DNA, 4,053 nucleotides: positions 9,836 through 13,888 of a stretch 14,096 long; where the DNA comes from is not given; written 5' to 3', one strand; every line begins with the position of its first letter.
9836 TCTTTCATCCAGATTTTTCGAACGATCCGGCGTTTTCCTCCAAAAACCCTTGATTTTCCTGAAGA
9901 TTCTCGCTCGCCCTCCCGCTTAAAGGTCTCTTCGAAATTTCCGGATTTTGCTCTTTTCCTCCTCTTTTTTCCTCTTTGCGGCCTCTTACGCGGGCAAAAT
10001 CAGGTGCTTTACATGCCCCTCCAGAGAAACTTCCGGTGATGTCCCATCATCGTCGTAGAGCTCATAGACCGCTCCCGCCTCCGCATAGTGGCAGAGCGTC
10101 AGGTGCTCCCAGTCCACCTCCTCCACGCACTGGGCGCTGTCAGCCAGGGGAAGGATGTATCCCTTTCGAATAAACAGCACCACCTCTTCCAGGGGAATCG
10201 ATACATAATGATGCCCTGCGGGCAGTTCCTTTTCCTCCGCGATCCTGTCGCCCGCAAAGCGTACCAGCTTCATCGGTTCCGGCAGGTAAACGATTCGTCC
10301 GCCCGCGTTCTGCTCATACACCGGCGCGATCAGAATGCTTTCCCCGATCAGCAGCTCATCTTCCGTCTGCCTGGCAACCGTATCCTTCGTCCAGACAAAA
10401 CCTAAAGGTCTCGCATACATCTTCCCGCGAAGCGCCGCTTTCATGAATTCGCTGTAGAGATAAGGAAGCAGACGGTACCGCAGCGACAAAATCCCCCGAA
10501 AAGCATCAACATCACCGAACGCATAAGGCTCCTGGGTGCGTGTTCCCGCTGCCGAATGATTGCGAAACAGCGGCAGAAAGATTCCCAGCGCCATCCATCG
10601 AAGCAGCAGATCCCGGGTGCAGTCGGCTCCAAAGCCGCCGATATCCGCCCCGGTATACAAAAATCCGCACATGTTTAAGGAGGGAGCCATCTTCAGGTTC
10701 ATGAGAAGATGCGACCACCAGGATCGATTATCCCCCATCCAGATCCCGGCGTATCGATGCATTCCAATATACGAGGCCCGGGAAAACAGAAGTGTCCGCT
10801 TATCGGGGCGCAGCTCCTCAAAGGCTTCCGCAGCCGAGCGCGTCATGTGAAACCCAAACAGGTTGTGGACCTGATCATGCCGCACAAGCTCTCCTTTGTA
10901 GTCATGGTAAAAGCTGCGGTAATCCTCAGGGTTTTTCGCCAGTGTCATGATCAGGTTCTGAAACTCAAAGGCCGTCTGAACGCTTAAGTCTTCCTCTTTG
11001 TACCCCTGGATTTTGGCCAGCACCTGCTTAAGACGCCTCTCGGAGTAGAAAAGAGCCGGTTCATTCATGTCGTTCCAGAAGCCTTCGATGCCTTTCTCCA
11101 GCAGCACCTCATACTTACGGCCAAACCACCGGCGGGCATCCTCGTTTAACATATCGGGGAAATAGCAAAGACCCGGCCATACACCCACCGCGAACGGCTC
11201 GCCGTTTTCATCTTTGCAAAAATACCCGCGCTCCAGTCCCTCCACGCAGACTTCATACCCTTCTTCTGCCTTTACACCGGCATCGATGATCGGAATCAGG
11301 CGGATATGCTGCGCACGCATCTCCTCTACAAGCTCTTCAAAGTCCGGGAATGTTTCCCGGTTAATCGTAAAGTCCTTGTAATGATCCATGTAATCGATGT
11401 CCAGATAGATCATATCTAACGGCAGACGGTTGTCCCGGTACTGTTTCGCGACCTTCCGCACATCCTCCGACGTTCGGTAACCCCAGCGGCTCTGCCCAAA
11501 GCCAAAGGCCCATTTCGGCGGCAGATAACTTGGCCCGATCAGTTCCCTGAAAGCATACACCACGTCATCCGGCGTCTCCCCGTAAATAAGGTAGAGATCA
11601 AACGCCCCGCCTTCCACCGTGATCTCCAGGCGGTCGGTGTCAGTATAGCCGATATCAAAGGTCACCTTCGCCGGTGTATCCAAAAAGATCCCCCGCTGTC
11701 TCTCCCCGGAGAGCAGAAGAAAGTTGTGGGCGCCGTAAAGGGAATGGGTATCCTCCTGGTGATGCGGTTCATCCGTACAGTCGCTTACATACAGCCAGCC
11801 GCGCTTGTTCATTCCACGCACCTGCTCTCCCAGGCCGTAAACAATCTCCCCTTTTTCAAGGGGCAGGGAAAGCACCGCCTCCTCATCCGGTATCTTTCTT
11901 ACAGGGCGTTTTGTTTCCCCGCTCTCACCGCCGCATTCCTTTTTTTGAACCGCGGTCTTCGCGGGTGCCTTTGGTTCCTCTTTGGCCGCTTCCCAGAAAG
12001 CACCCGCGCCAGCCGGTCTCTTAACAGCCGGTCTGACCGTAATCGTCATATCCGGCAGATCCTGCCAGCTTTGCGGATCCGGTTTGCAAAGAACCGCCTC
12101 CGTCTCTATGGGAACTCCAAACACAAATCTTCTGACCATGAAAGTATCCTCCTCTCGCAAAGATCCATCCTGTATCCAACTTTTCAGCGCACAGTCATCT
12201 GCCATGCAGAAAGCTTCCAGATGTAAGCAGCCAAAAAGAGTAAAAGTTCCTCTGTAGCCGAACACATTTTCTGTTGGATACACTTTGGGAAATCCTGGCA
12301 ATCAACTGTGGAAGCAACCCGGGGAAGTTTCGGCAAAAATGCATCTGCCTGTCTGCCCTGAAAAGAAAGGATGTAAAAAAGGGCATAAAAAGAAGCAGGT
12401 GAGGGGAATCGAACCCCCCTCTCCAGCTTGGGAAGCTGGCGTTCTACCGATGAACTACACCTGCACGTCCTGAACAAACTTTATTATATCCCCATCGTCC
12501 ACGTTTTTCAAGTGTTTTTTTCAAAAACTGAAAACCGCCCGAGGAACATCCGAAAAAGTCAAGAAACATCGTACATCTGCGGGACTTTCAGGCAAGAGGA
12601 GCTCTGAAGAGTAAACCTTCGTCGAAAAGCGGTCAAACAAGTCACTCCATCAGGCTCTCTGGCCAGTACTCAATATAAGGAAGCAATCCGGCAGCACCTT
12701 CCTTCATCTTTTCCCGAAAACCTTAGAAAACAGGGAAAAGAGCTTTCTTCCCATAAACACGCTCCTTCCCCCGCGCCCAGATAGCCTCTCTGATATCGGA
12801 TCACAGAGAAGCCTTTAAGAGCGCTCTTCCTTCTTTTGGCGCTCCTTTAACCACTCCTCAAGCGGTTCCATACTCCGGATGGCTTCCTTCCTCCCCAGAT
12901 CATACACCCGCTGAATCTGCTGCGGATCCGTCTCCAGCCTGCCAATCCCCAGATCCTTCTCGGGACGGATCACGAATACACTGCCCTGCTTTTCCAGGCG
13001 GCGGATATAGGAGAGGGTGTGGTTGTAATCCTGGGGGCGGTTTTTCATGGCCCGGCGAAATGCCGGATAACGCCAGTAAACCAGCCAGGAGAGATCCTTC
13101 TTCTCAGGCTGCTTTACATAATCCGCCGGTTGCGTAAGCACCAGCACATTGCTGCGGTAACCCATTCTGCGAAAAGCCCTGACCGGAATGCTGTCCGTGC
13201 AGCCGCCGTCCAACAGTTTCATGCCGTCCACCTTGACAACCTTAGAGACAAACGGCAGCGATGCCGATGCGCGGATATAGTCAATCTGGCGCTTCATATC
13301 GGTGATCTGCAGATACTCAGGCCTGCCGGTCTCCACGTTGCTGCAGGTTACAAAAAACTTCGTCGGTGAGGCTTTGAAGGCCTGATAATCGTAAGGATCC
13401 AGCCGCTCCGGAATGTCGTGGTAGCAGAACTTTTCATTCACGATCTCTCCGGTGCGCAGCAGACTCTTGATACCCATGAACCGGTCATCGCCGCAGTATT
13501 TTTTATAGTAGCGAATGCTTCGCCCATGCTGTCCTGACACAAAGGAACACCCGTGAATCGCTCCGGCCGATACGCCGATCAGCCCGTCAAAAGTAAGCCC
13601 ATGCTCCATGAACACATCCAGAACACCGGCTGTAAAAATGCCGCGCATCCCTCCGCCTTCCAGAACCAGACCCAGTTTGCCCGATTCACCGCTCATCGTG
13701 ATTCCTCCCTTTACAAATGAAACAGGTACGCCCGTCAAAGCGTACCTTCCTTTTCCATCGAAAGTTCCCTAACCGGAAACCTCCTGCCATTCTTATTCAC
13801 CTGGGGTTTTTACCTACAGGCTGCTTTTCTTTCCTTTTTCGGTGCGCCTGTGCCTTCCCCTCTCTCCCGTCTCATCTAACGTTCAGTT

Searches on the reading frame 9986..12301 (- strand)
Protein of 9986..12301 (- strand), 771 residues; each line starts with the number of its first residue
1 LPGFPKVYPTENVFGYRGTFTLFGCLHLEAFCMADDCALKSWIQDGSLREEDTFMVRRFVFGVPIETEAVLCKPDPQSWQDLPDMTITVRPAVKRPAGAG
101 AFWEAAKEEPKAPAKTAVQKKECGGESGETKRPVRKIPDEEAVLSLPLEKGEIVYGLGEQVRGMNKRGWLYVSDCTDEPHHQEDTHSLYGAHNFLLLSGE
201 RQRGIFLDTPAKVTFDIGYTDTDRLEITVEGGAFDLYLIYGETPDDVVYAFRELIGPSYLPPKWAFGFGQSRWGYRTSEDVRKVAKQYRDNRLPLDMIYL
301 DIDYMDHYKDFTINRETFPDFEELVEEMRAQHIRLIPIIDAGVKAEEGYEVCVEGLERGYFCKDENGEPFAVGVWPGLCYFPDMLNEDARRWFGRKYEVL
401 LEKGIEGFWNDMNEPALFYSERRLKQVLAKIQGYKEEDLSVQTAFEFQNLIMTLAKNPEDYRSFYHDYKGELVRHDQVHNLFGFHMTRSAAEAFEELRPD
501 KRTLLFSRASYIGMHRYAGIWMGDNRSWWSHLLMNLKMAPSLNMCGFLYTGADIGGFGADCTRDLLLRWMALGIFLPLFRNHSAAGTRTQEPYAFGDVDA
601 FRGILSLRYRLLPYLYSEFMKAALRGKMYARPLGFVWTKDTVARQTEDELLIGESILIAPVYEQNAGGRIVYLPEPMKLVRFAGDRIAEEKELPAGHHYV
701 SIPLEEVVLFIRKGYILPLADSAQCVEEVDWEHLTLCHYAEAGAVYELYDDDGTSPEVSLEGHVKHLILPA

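Call 3: search_protein_families(library=pfam, proteins=[window:9986-12301:-], max_evalue=0.01)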
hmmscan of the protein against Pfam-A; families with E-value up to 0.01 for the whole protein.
window:9986-12301:- (771 aa): 3 families
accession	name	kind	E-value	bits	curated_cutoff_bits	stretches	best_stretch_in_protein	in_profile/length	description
PF01055.32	Glyco_hydro_31_2nd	-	1.3e-110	370.3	23.5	1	259-617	2-327/328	Glycosyl hydrolases family 31 TIM-barrel domain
PF13802.12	Gal_mutarotas_2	-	1.4e-14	55.2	27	1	142-216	108-184/184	Glycosyl hydrolase 31 N-terminal galactose mutarotase-like domain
PF21365.3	Glyco_hydro_31_3rd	-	4.5e-13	49.9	24.4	1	626-717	1-87/87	Glycosyl hydrolase family 31 C-terminal domain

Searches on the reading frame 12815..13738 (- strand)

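Call 3: search_protein_families(library=pfam, proteins=[window:12815-13738:-], max_evalue=0.01)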
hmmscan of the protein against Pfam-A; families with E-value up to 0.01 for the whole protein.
window:12815-13738:- (307 aa): 2 families
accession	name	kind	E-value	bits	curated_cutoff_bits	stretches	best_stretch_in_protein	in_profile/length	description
PF01734.28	Patatin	-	1.2e-24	88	27.7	1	24-189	1-190/191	Patatin-like phospholipase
PF19890.4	DUF6363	-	2.9e-23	81.9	26.4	1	224-298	1-75/75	Domain of unknown function (DUF6363)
